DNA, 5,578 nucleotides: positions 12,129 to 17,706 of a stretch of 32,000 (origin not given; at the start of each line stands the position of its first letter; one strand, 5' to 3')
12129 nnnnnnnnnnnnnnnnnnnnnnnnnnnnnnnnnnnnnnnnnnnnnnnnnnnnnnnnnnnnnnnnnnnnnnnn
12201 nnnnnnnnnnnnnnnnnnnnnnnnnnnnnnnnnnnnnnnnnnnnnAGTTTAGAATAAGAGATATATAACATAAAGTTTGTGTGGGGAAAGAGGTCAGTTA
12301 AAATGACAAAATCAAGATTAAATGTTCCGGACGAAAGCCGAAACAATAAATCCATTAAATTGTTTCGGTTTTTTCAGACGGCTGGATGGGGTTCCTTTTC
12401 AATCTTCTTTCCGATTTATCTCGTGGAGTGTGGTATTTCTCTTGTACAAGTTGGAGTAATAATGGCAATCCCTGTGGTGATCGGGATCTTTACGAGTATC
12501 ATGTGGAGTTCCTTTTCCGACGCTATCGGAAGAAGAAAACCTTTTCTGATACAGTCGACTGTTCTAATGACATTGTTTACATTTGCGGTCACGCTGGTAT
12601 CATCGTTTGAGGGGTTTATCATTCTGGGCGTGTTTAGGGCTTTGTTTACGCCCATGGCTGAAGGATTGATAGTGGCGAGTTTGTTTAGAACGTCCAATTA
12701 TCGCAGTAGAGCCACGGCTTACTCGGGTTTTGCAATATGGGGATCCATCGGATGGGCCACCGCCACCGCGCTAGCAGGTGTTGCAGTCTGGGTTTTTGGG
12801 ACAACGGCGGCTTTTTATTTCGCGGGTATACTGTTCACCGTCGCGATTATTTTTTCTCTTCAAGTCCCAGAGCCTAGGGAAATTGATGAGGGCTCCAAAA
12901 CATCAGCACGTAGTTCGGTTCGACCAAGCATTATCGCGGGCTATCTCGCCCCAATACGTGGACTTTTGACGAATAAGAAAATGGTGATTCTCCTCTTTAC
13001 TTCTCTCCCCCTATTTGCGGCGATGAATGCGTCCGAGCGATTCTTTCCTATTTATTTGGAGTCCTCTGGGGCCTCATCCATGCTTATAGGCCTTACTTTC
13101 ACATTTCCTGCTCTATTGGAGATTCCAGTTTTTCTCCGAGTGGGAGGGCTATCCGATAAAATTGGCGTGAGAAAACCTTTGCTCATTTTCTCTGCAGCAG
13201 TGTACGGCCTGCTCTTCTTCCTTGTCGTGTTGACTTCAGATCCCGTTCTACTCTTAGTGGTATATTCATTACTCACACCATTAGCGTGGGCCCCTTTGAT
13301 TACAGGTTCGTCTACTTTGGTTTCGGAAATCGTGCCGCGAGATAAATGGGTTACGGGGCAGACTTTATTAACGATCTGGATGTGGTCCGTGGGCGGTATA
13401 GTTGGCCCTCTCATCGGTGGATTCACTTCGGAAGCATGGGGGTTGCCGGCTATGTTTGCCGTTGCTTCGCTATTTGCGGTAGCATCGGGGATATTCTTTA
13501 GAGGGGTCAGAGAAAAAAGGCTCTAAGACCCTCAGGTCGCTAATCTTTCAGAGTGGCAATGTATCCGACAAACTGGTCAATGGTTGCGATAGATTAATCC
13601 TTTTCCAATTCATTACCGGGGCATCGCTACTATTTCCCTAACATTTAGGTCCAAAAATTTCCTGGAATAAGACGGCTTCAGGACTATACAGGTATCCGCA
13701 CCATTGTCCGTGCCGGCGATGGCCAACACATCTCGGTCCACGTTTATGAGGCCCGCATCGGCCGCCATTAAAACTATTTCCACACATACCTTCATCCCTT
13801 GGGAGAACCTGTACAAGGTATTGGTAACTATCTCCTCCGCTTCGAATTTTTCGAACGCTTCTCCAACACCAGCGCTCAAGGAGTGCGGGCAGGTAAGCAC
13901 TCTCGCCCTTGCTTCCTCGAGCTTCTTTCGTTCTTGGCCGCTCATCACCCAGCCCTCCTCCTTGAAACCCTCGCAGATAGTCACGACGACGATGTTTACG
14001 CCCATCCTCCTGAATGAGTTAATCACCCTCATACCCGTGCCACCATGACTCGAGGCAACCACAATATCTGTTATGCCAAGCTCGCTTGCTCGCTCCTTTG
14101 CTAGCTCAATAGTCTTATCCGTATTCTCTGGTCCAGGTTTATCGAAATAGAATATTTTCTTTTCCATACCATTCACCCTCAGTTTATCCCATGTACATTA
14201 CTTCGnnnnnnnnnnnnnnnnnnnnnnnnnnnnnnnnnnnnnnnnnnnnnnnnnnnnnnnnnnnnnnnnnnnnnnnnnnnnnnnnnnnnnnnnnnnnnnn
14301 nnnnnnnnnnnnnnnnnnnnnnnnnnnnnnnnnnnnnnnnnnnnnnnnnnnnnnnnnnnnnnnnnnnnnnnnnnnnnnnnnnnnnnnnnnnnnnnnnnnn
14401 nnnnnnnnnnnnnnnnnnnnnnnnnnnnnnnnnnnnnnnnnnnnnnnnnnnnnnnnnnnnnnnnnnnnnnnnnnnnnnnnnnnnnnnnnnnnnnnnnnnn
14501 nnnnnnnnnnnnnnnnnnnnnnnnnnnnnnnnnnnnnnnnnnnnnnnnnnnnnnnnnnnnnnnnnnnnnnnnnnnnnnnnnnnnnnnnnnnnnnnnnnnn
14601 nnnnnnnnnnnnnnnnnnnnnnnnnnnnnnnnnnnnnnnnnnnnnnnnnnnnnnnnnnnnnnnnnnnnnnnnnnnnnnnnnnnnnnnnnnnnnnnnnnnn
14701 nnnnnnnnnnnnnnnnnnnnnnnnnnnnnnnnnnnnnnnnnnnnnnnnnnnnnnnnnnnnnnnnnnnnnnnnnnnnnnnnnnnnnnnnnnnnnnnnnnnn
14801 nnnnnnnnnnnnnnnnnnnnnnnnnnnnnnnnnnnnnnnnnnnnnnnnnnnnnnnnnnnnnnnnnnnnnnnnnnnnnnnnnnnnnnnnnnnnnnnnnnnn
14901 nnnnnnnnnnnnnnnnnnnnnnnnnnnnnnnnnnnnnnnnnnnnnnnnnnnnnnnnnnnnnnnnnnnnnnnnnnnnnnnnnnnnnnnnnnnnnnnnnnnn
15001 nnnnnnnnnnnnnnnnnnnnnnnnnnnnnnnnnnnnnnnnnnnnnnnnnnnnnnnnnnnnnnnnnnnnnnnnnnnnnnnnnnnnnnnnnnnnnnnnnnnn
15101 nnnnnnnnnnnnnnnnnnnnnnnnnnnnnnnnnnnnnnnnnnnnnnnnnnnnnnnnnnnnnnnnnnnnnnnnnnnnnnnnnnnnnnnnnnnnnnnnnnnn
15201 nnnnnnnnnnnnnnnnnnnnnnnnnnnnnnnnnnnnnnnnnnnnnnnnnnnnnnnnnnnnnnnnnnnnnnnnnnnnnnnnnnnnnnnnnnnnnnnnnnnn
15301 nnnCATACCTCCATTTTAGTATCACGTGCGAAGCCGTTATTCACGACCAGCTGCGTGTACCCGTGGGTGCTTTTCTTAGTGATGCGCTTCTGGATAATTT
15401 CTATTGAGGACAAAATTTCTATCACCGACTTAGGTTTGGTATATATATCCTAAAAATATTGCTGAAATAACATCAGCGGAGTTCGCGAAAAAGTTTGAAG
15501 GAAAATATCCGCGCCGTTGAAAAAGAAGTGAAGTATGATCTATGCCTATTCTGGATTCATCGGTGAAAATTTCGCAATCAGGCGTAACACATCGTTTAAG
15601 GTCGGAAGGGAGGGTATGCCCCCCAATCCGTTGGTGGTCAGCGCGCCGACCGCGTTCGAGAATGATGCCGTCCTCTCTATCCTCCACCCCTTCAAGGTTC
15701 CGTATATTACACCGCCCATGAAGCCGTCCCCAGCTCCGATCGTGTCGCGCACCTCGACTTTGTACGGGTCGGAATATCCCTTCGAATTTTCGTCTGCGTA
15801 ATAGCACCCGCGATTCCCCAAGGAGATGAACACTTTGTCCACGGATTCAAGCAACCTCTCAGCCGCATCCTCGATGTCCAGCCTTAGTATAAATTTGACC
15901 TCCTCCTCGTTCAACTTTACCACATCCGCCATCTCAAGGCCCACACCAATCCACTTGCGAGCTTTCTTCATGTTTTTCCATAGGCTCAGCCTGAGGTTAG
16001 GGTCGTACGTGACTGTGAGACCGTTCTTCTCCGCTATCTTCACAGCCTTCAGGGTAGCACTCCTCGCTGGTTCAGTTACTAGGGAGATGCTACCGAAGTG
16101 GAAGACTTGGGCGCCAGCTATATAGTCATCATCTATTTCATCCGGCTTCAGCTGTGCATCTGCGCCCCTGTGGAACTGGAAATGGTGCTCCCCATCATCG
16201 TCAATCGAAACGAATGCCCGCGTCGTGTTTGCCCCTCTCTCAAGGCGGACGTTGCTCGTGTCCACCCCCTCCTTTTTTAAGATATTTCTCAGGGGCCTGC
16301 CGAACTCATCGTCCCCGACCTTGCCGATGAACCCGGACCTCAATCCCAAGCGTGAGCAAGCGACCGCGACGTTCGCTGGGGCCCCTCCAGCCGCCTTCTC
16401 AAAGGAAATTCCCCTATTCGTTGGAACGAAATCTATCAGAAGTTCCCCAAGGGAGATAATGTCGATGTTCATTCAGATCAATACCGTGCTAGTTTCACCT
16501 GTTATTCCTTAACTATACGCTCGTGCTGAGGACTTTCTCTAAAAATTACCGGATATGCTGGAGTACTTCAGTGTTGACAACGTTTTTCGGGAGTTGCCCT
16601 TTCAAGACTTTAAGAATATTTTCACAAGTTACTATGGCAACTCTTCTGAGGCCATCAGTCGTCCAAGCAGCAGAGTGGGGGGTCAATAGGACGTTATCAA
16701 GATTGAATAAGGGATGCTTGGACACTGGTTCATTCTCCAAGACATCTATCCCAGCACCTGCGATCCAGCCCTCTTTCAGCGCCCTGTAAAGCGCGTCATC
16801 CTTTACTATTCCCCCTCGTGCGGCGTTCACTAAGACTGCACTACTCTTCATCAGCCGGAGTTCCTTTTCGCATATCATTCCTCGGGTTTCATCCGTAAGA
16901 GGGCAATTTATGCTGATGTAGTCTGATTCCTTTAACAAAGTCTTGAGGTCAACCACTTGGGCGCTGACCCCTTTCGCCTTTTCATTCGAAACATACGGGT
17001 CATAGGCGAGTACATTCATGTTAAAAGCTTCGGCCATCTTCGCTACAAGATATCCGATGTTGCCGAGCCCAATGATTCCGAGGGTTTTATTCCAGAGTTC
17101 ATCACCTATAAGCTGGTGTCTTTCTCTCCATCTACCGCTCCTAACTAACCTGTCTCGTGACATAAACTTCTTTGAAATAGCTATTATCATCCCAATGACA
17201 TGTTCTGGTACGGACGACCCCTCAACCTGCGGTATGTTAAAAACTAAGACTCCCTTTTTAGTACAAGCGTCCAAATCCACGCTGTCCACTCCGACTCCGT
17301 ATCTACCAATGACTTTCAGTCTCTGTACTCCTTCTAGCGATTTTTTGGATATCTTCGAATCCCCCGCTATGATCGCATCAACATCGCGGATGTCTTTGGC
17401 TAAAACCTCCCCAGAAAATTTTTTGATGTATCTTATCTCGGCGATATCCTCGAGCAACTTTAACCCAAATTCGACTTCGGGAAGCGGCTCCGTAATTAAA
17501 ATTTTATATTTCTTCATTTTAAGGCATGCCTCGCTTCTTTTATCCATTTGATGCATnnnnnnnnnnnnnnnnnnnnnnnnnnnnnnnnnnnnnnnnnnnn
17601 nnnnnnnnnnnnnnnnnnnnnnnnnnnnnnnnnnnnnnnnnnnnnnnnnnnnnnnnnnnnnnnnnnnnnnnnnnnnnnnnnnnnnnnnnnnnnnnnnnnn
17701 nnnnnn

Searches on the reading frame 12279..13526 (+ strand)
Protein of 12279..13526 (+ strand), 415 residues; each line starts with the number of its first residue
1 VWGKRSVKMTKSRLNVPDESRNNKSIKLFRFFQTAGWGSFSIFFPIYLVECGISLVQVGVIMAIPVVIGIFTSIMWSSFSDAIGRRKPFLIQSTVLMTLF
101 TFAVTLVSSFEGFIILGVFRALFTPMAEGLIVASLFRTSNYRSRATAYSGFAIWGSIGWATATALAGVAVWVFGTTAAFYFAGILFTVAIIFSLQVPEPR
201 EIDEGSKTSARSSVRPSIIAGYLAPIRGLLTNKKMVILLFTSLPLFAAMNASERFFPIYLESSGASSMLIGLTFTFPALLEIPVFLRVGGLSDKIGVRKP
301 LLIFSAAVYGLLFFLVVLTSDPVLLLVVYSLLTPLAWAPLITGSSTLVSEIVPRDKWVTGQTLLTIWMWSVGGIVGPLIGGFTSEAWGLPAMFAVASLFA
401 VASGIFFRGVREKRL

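Call 6: search_protein_families(library=pfam, proteins=[window:12279-13526:+])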
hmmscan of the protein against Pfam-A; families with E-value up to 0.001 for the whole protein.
window:12279-13526:+ (415 aa): 4 families
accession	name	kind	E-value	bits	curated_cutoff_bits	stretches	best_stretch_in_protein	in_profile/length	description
PF07690.21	MFS_1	-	2.4e-42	145.6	33.4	2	31-356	6-327/347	Major Facilitator Superfamily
PF12832.13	MFS_1_like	-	1.2e-41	143.5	25.2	1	25-393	3-371/373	MFS_1 like family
PF03825.22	Nuc_H_symport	-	2.5e-08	33.8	25.9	1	26-404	7-382/400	Nucleoside H+ symporter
PF13347.12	MFS_2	-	1.1e-05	24.6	27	1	40-361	16-352/427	MFS/sugar transport protein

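Call 40: search_protein_families(library=ncbifam, proteins=[window:12279-13526:+], max_evalue=0.00001)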
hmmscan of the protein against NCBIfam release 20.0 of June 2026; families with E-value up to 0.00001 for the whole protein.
window:12279-13526:+ (415 aa): 8 families
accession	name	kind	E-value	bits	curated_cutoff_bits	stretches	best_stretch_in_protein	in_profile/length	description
TIGR00899.1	2A0120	subfamily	2.6e-21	76.2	522.3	1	46-403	22-366/375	sugar efflux transporter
TIGR00880.1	2_A_01_02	superfamily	1.3e-15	57.8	131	2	289-405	19-132/141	multidrug resistance protein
TIGR00895.1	2A0115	subfamily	5.1e-13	48.7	418.55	1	50-201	46-197/398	aromatic acid/H+ symport family MFS transporter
NF037955.1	mfs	subfamily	3.8e-11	42.6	100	1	42-216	18-191/366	MFS transporter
NF007077.0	PRK09528.1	subfamily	5.5e-11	41.6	429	1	25-200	17-194/421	galactoside permease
NF008346.0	PRK11128.1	equivalog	6.2e-10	38.8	259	1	25-337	10-307/383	3-phenylpropionate MFS transporter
NF011587.0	PRK15011.1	equivalog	3.4e-09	36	693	0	7-194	201-387/393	sugar efflux transporter SetB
TIGR00897.2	2A0118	subfamily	8e-07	28.3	375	0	27-123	228-326/401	RbtT/DalT/CsbX family MFS transporter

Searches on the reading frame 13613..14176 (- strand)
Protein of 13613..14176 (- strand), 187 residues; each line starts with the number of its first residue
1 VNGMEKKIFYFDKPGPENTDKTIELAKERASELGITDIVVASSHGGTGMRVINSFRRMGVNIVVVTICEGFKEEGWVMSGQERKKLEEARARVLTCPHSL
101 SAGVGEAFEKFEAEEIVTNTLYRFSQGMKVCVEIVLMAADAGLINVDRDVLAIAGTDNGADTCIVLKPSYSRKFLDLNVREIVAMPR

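Call 6: search_protein_families(library=pfam, proteins=[window:13613-14176:-])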
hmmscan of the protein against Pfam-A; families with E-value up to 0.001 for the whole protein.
window:13613-14176:- (187 aa): 1 family
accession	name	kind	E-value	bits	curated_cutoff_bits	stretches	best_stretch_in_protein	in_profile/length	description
PF02887.21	PK_C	-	3e-08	34.2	28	1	21-165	2-113/114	Pyruvate kinase, alpha/beta domain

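Call 40: search_protein_families(library=ncbifam, proteins=[window:13613-14176:-], max_evalue=0.00001)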
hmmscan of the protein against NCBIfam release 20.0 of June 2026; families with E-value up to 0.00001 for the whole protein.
window:13613-14176:- (187 aa): 0 families

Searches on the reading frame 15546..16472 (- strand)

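Call 6: search_protein_families(library=pfam, proteins=[window:15546-16472:-])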
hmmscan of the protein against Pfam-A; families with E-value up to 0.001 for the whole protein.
window:15546-16472:- (308 aa): 1 family
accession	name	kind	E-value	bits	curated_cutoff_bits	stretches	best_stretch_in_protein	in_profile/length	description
PF00294.29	PfkB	-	1.9e-62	211.8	25.8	1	4-291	3-301/302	pfkB family carbohydrate kinase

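Call 40: search_protein_families(library=ncbifam, proteins=[window:15546-16472:-], max_evalue=0.00001)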
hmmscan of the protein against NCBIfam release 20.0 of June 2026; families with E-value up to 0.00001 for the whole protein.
window:15546-16472:- (308 aa): 23 families
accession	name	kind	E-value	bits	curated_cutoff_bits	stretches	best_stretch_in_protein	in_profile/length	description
TIGR04382.1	myo_inos_iolC_N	equivalog_domain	1.3e-62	211.9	300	1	3-298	2-308/309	5-dehydro-2-deoxygluconokinase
NF006957.1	PRK09434.1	equivalog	1.4e-59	202.1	450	1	5-294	4-301/302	fructokinase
NF040938.1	KDG_KDGal_kin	equivalog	1.8e-43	148.8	400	1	5-299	1-303/305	bifunctional 2-dehydro-3-deoxygluconokinase/2-dehydro-3-deoxygalactonokinase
TIGR02152.1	D_ribokin_bact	equivalog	2.7e-43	148.4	299.65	1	2-295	8-296/298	ribokinase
NF053626.1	RibKinHalex1628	equivalog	1.5e-37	129.7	330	1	25-298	34-290/293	ATP-dependent ribose-1-phosphate kinase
NF049991.1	TagKinase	equivalog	1.1e-36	126.3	420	1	5-301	10-317/321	tagatose kinase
NF008353.0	PRK11142.1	equivalog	1.1e-34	120.3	341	1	19-299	29-303/307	ribokinase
NF047869.1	myo_kin_aldol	exception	3.3e-34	118.2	600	2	3-171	7-183/586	bifunctional 5-dehydro-2-deoxygluconokinase/5-dehydro-2-deoxyphosphogluconate aldolase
NF041633.1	trifunc_aldol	exception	6.4e-28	97.5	700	1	4-201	243-448/580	KHG/KDPG aldolase/sugar kinase fusion protein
NF041332.1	KDG_KDGal_kin_Halo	equivalog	1.6e-26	93.5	440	1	4-281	3-293/320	bifunctional 2-dehydro-3-deoxygluconokinase/2-dehydro-3-deoxygalactonokinase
NF041134.1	R1P_kin_Thcocales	equivalog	1.1e-24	87.3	500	1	2-297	10-280/291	ADP-dependent ribose-1-phosphate kinase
NF007321.0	PRK09813.1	equivalog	3.4e-23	82.4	247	1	27-274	22-249/261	fructoselysine 6-kinase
TIGR03168.1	1-PFK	subfamily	3.3e-20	72.2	216.4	1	18-292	24-295/305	hexose kinase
TIGR03828.1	pfkB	equivalog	5e-20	71.7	292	1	18-294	24-297/305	1-phosphofructokinase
NF052444.1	DhDoxglucKinKdgK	equivalog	1.4e-18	67.4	400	1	6-275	4-285/303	2-dehydro-3-deoxygluconokinase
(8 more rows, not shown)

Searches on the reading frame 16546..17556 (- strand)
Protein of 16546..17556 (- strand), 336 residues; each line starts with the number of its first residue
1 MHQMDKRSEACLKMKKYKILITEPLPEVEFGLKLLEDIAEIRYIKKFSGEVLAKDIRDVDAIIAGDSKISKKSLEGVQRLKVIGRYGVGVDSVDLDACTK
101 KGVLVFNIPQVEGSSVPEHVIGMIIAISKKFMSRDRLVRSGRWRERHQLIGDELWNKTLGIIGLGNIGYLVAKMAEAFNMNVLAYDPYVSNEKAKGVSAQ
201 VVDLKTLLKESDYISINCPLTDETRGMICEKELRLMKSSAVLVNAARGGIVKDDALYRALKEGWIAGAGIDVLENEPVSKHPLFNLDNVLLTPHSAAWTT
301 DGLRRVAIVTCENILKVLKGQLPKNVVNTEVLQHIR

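Call 6: search_protein_families(library=pfam, proteins=[window:16546-17556:-])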
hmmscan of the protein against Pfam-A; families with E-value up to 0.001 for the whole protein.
window:16546-17556:- (336 aa): 2 families
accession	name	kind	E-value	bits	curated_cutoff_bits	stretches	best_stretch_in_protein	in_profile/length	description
PF02826.25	2-Hacid_dh_C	-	3e-63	212.9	25.1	1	121-296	1-178/178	D-isomer specific 2-hydroxyacid dehydrogenase, NAD binding domain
PF00389.36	2-Hacid_dh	-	1.6e-27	96.2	24.6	1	19-328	1-134/134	D-isomer specific 2-hydroxyacid dehydrogenase, catalytic domain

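Call 40: search_protein_families(library=ncbifam, proteins=[window:16546-17556:-], max_evalue=0.00001)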
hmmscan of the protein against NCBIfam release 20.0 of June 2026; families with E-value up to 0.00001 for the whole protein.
window:16546-17556:- (336 aa): 21 families
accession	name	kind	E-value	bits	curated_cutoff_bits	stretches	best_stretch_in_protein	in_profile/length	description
TIGR01327.1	PGDH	equivalog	2.3e-96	323.7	454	1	18-331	1-314/525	phosphoglycerate dehydrogenase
NF009714.1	PRK13243.1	equivalog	2.8e-83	280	455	1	16-333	2-328/332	glyoxylate reductase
NF005069.0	PRK06487.1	equivalog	2.7e-59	200.8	448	1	35-326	25-318/320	2-hydroxyacid dehydrogenase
NF008759.0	PRK11790.1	equivalog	3.2e-58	197.3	404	1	12-328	7-327/410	phosphoglycerate dehydrogenase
NF011938.0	PRK15409.1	equivalog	9.7e-57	192.4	492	1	44-332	28-323/324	glyoxylate/hydroxypyruvate reductase GhrB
NF006263.0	PRK08410.1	equivalog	1.3e-54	185.7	389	1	30-320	14-309/311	D-2-hydroxyacid dehydrogenase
NF041369.1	Dhydh_Halo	equivalog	4.6e-47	160.7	400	1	64-327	40-304/305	D-2-hydroxyacid dehydrogenase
NF005387.0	PRK06932.1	equivalog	7.2e-46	156.6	492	1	50-302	36-293/314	2-hydroxyacid dehydrogenase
NF005027.0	PRK06436.1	equivalog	1.2e-40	139.5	261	1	57-330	33-291/303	2-hydroxyacid dehydrogenase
NF005750.0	PRK07574.1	equivalog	1.5e-40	139.4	329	1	47-312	79-351/386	NAD-dependent formate dehydrogenase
NF001309.0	PRK00257.1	equivalog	1.1e-38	133.2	434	2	150-321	110-281/379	4-phosphoerythronate dehydrogenase PdxB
NF000492.1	vanH_gen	exception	9.2e-33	113.6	540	1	68-315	53-308/312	D-lactate dehydrogenase VanH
NF006374.0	PRK08605.1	subfamily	4.4e-31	108.2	356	1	80-319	70-323/332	D-lactate dehydrogenase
NF000004.1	vanH-D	exception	3.2e-26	92.2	550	1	80-277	73-262/323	D-lactate dehydrogenase VanH-D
NF000371.1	vanH_Agroup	exception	1.6e-25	90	700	1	70-316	60-314/322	VanH-A/VanH-Pt family D-lactate dehydrogenase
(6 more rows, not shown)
